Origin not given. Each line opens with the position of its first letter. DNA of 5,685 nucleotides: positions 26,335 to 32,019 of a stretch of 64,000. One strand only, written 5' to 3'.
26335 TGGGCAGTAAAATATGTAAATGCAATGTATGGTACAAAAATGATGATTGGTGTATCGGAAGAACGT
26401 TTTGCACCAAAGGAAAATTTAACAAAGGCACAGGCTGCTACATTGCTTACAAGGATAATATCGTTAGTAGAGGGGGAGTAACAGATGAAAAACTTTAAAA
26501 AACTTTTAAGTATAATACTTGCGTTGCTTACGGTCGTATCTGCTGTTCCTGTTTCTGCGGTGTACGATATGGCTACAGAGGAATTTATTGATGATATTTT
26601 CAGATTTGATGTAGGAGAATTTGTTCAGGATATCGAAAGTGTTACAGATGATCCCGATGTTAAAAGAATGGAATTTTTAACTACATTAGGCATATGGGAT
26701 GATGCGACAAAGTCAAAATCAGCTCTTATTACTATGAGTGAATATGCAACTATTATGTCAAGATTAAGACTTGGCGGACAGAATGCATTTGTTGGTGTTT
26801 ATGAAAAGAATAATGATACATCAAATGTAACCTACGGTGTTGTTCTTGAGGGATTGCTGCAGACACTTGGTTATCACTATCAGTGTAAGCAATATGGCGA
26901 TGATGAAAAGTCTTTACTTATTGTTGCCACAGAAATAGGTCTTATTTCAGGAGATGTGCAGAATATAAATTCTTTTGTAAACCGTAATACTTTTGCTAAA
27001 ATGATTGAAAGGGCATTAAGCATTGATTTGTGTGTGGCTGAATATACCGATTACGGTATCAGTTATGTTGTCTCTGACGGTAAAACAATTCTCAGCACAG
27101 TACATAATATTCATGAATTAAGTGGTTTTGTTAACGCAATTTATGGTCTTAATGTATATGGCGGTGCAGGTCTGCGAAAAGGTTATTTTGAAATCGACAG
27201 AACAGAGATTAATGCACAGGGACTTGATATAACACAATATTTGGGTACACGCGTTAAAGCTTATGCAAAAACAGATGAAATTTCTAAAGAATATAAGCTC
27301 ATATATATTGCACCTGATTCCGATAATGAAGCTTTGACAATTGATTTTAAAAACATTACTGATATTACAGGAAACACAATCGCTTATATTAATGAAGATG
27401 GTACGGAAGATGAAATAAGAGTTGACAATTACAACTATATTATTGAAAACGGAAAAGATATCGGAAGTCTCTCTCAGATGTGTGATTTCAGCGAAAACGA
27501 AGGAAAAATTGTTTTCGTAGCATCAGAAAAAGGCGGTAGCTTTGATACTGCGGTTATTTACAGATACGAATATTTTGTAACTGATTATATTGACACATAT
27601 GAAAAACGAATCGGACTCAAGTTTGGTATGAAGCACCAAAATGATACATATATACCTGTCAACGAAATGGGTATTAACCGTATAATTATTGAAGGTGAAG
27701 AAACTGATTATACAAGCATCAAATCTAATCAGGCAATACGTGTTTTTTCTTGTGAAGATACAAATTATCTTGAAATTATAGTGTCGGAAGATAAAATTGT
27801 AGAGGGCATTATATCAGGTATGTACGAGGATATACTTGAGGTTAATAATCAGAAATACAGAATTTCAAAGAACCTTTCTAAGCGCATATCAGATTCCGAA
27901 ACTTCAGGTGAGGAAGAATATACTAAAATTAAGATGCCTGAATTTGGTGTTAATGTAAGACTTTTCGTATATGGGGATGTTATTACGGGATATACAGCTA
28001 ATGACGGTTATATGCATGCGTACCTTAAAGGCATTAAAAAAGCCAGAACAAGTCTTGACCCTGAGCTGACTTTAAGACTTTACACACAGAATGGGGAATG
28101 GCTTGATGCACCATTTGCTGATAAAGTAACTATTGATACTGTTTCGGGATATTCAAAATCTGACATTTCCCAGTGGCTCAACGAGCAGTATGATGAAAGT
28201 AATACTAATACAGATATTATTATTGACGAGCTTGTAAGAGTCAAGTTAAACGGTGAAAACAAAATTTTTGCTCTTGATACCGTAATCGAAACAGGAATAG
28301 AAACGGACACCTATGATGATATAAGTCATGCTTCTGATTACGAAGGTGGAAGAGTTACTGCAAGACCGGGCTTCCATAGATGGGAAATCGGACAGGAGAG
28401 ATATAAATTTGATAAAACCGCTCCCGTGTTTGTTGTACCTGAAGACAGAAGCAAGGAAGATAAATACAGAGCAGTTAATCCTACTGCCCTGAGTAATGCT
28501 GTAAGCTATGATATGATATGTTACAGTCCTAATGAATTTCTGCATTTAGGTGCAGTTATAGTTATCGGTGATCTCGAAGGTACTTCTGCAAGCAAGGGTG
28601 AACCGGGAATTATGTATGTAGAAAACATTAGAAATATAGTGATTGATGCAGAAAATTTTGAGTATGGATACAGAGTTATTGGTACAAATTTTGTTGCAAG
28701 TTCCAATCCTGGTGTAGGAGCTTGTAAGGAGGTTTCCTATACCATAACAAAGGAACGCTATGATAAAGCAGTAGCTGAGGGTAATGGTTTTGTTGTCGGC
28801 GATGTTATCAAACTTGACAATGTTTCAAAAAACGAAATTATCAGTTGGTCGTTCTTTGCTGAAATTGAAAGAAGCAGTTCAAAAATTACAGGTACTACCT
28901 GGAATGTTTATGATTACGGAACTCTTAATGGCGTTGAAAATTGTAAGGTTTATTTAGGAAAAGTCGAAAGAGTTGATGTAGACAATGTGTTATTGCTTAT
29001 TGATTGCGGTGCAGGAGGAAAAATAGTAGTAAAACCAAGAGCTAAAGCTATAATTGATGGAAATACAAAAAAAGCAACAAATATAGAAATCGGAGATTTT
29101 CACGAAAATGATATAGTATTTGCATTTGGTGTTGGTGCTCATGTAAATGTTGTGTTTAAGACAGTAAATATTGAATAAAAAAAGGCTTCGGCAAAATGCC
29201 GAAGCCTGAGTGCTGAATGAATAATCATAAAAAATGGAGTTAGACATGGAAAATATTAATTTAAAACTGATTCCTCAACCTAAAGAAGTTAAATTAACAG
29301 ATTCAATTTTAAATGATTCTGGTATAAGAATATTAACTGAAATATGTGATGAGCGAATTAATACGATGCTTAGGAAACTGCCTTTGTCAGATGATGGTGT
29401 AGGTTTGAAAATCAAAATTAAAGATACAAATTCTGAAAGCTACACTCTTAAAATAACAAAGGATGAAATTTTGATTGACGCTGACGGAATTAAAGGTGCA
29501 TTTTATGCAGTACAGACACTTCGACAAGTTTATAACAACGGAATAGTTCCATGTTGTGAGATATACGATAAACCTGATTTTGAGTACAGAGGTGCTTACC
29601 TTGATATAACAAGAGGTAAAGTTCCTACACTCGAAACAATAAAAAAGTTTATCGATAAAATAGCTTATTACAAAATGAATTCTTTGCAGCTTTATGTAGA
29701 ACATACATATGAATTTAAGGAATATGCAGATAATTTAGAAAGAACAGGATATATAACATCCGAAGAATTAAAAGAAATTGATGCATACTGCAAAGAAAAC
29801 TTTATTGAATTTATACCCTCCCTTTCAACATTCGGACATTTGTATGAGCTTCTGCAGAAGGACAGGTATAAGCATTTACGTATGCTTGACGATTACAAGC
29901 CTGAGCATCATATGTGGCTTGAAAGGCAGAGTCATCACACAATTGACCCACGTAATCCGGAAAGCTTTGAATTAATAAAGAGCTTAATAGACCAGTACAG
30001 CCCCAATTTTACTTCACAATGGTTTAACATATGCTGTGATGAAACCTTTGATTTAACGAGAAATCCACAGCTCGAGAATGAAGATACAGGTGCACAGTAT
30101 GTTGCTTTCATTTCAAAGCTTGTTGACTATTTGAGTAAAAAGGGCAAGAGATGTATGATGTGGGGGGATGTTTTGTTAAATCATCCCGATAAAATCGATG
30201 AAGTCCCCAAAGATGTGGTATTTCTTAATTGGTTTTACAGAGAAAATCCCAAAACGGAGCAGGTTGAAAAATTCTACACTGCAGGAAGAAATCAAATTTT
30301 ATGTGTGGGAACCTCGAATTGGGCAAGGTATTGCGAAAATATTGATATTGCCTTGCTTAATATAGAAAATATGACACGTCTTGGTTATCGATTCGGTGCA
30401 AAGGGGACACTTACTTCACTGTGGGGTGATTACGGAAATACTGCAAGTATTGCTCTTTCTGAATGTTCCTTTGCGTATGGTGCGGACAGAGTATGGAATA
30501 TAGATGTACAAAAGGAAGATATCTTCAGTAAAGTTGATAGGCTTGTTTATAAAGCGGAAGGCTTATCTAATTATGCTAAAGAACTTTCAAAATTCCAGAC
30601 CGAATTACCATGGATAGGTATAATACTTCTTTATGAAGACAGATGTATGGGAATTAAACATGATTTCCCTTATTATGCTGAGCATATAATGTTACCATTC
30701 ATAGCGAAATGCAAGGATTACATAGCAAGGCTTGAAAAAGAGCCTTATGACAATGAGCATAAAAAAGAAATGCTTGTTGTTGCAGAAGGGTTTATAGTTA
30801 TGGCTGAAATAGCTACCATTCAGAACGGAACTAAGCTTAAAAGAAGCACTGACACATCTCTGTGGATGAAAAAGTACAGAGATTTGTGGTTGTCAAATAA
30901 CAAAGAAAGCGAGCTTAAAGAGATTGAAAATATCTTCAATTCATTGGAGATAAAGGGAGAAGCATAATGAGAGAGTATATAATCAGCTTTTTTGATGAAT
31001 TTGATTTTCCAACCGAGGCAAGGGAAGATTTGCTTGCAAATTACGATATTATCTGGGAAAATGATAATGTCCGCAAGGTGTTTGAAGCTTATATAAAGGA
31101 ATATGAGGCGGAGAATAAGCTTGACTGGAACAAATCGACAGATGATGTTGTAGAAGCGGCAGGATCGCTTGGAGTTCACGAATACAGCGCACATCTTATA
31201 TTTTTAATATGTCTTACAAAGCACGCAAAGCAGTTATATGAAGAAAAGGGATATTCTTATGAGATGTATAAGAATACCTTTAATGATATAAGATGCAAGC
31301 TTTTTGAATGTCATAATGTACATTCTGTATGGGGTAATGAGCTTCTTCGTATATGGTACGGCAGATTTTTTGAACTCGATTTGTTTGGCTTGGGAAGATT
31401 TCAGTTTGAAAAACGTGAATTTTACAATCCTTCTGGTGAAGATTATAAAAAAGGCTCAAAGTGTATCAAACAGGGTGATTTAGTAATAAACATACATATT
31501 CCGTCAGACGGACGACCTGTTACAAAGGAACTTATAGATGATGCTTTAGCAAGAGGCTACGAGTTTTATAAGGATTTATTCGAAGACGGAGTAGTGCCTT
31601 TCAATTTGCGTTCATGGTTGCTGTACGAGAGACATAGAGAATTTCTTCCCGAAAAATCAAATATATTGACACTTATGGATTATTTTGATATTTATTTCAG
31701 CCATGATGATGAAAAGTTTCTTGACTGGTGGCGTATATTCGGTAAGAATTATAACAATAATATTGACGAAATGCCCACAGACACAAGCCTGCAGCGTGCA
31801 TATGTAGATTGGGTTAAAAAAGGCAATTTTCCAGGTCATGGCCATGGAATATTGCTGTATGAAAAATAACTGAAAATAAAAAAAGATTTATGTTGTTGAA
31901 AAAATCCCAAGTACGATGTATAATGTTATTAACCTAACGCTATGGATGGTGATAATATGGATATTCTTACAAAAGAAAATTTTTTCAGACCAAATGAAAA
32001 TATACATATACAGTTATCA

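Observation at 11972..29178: Paralogous arrays of giant modular surface proteins built from a repeated LamG-like module plus a right-handed beta-helix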

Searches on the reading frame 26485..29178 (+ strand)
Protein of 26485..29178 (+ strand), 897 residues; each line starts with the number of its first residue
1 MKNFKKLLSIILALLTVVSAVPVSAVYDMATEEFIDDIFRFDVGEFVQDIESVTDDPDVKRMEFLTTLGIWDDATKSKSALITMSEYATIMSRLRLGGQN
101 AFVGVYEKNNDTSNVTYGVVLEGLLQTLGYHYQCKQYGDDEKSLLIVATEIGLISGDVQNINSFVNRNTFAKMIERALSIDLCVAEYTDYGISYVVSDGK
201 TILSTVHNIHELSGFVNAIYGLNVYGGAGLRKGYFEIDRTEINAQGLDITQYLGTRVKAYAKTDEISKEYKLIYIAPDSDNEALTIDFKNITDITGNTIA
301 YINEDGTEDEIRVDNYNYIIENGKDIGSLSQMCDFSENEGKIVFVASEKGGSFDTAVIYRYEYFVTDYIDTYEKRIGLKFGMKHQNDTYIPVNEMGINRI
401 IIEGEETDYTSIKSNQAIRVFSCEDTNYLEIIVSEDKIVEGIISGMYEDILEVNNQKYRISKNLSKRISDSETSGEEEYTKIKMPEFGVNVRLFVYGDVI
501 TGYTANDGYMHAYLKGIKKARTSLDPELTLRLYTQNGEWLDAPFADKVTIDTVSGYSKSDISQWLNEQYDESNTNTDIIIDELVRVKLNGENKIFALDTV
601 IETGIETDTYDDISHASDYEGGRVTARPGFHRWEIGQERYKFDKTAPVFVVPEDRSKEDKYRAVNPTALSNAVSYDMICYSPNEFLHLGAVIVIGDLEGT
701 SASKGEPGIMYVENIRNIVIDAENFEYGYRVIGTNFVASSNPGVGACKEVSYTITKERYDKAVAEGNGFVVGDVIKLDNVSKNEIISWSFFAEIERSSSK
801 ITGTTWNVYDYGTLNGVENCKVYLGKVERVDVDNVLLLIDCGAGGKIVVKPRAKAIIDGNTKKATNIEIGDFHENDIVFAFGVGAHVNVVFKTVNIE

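Call 3: search_protein_families(library=pfam, proteins=[window:26485-29178:+], max_evalue=0.01)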
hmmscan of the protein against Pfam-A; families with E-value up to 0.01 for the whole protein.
window:26485-29178:+ (897 aa): 0 families

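Call 15: search_protein_families(library=ncbifam, proteins=[window:26485-29178:+], max_evalue=0.01)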
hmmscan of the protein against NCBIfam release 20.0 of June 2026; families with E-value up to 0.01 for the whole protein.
window:26485-29178:+ (897 aa): 0 families

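Call 81: search_solved_structures(query=window:26485-29178:+, max_evalue=1)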
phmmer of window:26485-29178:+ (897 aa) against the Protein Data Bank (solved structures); distinct sequences matched with E-value up to 1: 1.
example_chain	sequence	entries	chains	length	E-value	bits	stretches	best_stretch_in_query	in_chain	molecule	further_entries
7cpz_A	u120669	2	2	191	0.2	12.8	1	730-826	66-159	Mature Streptoavidin-C1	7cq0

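Call 97: find_homologous_proteins(query=window:26485-29178:+, max_evalue=0.001)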
Query window:26485-29178:+ (897 aa): 6 proteins with E <= 0.001 among 8000 candidates.
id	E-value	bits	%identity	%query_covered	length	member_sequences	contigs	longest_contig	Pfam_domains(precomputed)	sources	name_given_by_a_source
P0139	0.0e+0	2002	100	100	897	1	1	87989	-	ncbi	-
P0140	0.0e+0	1331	65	100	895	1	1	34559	-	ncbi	-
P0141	1.0e-232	793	43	100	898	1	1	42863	-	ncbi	-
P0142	1.8e-176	607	38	100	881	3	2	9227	-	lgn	-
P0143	5.6e-166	572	51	59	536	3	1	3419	-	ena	-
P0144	1.2e-6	45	23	45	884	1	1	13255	-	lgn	-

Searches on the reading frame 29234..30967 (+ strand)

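Call 10: search_protein_families(library=pfam, proteins=[window:29234-30967:+], max_evalue=0.001)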
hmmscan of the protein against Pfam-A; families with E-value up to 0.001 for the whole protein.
window:29234-30967:+ (577 aa): 2 families
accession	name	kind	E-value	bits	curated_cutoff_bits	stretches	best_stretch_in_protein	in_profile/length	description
PF00728.28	Glyco_hydro_20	-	3.6e-21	76.3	22.3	1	116-358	1-261/348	Glycosyl hydrolase family 20, catalytic domain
PF02838.20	Glyco_hydro_20b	-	3.4e-10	41.2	26.1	1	53-112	70-123/124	Glycosyl hydrolase family 20, domain 2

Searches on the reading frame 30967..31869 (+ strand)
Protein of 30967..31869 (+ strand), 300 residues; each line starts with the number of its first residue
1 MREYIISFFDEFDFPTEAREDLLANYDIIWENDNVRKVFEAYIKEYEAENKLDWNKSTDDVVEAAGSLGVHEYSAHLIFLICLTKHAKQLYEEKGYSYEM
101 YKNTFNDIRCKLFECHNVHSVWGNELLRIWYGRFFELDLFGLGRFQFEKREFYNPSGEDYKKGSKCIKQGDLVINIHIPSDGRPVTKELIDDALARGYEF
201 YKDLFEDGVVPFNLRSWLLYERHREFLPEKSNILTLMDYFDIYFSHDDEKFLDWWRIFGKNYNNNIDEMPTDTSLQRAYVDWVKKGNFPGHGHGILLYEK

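Call 10: search_protein_families(library=pfam, proteins=[window:30967-31869:+], max_evalue=0.001)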
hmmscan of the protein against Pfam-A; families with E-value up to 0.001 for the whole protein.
window:30967-31869:+ (300 aa): 2 families
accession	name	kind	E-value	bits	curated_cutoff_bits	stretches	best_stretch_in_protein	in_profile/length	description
PF18164.7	GNAT_C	-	3e-30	105.4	22.8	1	139-296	1-142/142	GNAT-like C-terminal domain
PF18082.7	NAT_N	-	3.3e-12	47.9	27.8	1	6-136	4-128/129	N-acyltransferase N-terminal domain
